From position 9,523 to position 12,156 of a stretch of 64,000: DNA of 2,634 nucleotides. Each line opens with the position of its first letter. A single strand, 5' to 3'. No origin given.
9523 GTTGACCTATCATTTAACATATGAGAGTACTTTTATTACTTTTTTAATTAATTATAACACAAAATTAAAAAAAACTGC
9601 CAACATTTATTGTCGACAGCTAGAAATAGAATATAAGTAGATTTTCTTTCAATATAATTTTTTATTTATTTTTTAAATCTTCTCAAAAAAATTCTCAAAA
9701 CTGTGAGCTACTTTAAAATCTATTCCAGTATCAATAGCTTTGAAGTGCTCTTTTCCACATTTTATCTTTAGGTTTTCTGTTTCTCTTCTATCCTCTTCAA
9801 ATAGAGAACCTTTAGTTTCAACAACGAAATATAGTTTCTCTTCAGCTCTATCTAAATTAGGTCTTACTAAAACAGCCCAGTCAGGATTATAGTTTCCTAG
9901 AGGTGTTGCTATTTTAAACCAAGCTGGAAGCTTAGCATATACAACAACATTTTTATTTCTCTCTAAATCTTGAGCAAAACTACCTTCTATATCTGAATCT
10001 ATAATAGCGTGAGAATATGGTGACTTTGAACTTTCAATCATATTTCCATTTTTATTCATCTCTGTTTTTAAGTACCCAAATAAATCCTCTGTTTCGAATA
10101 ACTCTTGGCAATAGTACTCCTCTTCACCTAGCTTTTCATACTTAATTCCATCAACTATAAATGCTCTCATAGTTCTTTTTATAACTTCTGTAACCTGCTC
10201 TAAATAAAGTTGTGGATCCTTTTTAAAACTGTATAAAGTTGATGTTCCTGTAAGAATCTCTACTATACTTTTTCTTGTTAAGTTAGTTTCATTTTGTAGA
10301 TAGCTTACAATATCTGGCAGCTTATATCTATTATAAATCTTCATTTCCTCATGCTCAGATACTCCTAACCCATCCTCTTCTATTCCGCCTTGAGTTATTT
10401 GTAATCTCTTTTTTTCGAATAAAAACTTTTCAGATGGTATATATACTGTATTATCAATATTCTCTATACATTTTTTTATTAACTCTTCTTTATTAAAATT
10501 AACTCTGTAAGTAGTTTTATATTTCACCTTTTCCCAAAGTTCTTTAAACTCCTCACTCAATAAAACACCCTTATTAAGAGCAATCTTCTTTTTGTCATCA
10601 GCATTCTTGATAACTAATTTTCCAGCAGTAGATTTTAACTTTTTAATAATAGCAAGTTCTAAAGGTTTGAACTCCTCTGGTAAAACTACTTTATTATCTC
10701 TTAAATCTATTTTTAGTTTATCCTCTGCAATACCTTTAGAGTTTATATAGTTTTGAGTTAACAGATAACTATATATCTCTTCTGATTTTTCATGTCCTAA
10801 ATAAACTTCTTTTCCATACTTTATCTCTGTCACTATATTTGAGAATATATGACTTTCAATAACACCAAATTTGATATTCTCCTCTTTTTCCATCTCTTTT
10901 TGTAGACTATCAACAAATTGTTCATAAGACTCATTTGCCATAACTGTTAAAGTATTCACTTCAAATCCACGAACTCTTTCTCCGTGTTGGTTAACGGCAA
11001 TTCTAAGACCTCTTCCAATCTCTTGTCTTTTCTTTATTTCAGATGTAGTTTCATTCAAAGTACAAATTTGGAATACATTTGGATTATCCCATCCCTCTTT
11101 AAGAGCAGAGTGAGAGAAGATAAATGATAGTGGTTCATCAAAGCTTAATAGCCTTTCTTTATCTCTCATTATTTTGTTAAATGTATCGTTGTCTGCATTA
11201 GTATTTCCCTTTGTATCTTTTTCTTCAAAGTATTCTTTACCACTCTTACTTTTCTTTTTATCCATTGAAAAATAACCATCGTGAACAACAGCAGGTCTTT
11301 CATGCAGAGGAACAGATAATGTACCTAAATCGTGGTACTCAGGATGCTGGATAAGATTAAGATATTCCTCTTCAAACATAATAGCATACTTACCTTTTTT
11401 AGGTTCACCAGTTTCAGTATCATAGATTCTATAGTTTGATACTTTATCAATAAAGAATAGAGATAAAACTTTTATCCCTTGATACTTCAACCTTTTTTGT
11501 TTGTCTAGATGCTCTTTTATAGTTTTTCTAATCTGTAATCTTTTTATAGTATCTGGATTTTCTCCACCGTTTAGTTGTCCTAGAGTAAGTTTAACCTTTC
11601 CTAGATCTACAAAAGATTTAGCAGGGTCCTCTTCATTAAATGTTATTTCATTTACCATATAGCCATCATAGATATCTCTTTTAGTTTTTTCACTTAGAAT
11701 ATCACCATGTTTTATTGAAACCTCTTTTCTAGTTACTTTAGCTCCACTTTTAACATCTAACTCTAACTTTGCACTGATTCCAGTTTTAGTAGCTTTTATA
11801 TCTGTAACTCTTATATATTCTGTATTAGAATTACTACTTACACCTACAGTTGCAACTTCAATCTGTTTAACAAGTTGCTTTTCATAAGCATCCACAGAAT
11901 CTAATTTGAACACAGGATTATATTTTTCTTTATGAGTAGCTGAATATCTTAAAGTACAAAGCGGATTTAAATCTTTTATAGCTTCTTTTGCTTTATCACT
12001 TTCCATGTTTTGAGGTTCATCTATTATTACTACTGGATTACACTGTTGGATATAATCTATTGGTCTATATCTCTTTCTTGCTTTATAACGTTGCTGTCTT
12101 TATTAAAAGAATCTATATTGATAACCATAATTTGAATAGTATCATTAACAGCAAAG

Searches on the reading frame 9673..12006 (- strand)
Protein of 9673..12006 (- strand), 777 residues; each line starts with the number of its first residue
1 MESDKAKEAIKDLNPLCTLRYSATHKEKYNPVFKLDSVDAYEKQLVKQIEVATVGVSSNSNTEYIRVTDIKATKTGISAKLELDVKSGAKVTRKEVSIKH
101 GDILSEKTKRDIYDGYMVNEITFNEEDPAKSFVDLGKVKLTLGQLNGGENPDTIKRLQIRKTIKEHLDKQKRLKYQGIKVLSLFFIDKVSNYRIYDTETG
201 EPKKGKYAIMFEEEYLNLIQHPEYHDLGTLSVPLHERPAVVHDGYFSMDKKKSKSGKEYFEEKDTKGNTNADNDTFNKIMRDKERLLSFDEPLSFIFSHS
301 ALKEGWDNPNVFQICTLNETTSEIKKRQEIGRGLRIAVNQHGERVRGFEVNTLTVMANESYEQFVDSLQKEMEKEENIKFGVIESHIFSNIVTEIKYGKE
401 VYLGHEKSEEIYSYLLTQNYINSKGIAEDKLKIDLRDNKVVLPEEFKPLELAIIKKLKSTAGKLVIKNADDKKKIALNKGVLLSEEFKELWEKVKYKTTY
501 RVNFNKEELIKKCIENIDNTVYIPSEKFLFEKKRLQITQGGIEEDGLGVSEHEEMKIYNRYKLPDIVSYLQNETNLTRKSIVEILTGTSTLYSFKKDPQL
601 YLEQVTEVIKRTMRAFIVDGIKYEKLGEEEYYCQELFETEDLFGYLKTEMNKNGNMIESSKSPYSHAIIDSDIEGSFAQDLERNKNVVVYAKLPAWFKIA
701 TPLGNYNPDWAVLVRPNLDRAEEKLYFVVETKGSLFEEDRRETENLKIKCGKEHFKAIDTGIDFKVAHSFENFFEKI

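Call 4: search_protein_families(library=padloc, proteins=[window:9673-12006:-])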
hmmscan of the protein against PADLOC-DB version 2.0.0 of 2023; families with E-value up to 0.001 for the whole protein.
window:9673-12006:- (777 aa): 5 families
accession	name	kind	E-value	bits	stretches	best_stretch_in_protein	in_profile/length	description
PDLC03647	REase_III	-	3e-227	755.2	1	1-776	222-985/989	Type III restriction enzyme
PDLC03649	REase_III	-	6e-56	187.9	1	4-776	232-966/973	Type III restriction enzyme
PDLC03648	REase_III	-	1.7e-09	34.4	1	290-370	308-385/871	Type III restriction enzyme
PDLC03653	REase_III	-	9.1e-05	18.7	1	255-337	388-470/883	Type III restriction enzyme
PDLC03650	REase_III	-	0.00042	16.8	1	292-338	377-423/898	Type III restriction enzyme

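Call 5: search_protein_families(library=pfam, proteins=[window:9673-12006:-], max_evalue=0.01)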
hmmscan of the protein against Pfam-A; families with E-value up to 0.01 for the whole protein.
window:9673-12006:- (777 aa): 1 family
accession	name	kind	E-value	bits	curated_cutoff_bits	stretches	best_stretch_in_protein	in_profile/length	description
PF19778.5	RE_endonuc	-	2e-35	121.3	23.4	1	661-767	2-105/108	Endonuclease domain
